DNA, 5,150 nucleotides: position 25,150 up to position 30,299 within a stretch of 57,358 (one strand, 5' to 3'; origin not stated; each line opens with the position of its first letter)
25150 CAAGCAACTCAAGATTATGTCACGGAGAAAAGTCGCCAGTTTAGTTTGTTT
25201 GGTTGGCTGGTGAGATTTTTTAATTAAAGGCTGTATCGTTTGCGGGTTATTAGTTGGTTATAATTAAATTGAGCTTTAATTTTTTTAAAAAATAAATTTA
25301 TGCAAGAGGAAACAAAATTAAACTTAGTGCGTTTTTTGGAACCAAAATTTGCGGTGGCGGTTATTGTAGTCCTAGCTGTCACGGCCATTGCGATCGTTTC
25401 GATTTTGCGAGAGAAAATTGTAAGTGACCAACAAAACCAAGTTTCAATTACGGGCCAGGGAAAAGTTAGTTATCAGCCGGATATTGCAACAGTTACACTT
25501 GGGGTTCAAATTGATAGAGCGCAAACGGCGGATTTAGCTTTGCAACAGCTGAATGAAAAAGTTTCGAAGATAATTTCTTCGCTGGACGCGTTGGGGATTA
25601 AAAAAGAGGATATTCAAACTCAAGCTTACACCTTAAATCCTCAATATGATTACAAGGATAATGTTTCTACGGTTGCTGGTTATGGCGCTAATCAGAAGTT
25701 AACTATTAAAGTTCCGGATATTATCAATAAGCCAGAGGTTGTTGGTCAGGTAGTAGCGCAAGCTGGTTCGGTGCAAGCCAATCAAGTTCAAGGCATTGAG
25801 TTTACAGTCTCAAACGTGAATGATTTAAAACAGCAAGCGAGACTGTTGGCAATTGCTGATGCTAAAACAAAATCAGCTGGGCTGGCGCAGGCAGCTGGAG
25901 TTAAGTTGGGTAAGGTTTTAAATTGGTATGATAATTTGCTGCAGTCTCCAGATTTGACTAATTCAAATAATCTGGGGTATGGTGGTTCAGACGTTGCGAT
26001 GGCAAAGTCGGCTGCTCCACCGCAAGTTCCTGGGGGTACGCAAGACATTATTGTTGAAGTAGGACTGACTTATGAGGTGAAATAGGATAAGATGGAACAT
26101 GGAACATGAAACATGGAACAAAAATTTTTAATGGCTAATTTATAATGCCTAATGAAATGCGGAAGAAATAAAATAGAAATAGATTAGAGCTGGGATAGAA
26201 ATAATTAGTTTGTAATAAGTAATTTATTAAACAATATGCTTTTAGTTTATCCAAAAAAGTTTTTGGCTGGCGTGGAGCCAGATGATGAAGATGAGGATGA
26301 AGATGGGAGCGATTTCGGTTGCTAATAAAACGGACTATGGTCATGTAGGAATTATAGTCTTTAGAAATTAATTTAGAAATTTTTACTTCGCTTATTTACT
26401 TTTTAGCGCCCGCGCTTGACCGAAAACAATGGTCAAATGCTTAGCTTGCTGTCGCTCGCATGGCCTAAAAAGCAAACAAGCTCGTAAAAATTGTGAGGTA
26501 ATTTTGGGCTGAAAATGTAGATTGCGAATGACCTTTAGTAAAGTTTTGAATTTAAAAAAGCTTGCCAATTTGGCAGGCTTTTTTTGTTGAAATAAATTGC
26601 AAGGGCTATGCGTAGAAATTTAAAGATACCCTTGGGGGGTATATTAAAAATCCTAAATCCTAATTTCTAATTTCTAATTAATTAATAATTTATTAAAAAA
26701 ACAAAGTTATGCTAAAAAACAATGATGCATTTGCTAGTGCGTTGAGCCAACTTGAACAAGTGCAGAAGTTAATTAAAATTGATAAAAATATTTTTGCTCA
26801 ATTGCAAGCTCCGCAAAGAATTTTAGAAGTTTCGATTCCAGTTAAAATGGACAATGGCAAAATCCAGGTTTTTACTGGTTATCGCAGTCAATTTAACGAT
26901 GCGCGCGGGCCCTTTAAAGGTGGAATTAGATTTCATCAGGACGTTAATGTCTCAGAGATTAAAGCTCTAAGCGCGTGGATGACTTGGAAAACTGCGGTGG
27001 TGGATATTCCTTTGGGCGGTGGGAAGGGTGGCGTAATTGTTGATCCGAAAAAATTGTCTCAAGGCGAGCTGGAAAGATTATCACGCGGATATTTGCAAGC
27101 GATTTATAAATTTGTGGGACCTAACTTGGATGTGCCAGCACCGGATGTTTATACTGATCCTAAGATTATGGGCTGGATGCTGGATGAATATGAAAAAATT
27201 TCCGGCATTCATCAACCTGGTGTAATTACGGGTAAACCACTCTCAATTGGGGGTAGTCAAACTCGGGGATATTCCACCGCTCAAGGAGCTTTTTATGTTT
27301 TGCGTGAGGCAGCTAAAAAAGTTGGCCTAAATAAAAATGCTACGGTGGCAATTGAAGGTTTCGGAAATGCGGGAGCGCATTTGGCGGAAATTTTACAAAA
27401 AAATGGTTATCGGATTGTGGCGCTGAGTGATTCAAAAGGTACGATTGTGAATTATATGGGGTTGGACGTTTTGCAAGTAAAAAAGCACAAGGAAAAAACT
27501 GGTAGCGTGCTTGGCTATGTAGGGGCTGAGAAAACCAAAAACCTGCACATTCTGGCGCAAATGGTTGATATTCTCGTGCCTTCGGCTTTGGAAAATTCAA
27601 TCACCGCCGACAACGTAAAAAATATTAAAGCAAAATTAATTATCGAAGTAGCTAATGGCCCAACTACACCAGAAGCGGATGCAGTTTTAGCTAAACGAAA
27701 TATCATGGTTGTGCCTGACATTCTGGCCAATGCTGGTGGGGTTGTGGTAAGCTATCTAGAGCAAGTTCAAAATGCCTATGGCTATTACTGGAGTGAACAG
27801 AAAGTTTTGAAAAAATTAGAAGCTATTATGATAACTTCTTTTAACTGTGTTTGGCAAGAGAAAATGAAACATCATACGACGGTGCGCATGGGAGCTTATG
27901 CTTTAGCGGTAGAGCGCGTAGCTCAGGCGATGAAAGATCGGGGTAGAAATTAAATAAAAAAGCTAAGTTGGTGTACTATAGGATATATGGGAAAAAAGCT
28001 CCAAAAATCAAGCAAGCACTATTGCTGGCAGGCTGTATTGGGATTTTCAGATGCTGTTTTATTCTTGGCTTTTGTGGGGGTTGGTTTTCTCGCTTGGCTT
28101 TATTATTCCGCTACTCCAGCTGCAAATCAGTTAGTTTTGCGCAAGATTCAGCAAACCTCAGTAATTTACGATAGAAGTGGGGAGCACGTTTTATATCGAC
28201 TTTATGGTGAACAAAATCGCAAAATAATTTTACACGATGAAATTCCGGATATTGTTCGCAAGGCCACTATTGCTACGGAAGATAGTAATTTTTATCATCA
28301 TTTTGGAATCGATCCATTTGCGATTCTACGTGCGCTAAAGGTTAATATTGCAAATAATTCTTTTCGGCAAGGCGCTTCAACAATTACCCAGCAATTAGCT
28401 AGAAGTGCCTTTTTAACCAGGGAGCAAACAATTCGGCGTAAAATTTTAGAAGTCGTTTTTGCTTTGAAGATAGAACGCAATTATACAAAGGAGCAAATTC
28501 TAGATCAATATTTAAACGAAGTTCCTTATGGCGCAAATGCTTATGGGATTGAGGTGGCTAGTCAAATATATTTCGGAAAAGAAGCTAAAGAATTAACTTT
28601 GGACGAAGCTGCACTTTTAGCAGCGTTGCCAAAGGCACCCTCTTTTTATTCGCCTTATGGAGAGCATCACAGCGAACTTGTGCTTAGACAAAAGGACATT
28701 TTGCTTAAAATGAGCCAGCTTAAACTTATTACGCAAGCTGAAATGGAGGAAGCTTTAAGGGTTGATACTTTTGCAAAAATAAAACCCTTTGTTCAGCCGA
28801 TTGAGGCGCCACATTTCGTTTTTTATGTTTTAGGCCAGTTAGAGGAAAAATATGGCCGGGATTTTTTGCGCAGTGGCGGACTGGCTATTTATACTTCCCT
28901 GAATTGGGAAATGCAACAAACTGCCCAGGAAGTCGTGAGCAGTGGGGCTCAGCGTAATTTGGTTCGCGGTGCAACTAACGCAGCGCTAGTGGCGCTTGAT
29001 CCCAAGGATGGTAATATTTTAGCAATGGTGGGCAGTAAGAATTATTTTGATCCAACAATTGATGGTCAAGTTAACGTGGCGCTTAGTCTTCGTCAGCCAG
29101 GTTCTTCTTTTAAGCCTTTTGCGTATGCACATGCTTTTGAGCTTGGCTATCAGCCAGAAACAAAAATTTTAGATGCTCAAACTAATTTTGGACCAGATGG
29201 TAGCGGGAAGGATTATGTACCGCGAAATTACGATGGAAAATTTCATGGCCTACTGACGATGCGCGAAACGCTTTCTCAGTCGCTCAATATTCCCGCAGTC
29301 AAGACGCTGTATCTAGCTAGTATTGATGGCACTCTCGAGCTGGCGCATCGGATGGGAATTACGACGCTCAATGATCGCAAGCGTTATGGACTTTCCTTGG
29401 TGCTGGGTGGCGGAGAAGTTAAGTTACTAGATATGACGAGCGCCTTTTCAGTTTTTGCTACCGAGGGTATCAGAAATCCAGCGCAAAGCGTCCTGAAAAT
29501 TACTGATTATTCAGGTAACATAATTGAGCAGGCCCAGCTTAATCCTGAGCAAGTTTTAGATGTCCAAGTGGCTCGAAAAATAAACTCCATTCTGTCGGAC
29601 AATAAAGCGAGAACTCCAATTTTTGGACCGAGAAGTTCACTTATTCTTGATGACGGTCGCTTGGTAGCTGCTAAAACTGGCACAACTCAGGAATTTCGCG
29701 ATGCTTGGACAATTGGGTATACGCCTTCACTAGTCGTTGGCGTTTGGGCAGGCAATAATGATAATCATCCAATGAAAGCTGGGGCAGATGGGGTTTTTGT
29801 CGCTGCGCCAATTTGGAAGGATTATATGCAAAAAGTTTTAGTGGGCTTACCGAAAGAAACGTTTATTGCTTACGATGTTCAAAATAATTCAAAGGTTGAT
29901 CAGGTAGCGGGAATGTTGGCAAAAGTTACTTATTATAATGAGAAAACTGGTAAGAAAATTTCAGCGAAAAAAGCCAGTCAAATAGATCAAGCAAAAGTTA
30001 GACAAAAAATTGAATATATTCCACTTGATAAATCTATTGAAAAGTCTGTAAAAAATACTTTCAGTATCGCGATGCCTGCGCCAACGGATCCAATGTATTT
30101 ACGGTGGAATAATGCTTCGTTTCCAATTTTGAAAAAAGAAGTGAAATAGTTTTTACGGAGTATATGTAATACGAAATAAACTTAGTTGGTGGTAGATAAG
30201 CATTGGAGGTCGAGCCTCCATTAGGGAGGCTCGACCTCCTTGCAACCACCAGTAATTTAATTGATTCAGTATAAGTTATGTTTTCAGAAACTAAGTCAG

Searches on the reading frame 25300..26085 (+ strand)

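Call 72: search_protein_families(library=pfam, proteins=[window:25300-26085:+], max_evalue=0.00001)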
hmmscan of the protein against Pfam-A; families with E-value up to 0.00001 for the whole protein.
window:25300-26085:+ (261 aa): 1 family
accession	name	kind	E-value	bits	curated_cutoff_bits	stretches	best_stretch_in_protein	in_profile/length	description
PF04402.19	SIMPL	-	4.2e-43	148.4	25.2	1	48-258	1-205/205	Protein of unknown function (DUF541)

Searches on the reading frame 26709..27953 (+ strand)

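Call 72: search_protein_families(library=pfam, proteins=[window:26709-27953:+], max_evalue=0.00001)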
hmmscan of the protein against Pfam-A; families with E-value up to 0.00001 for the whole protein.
window:26709-27953:+ (414 aa): 2 families
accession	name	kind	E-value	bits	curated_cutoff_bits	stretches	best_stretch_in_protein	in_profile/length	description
PF00208.27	ELFV_dehydrog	-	1.2e-73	248.3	23.4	1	181-412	1-241/241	Glutamate/Leucine/Phenylalanine/Valine dehydrogenase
PF02812.23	ELFV_dehydrog_N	-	1.3e-57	193.5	25.3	1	35-163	1-129/129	Glu/Leu/Phe/Val dehydrogenase, dimerisation domain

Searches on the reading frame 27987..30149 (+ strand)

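Call 72: search_protein_families(library=pfam, proteins=[window:27987-30149:+], max_evalue=0.00001)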
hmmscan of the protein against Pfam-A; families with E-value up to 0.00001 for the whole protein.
window:27987-30149:+ (720 aa): 2 families
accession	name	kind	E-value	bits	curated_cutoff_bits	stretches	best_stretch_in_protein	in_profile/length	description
PF00912.28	Transgly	-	4.3e-60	202.6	27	1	68-242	4-177/178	Transglycosylase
PF00905.27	Transpeptidase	-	2.6e-19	70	22.1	1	333-615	2-299/299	Penicillin binding protein transpeptidase domain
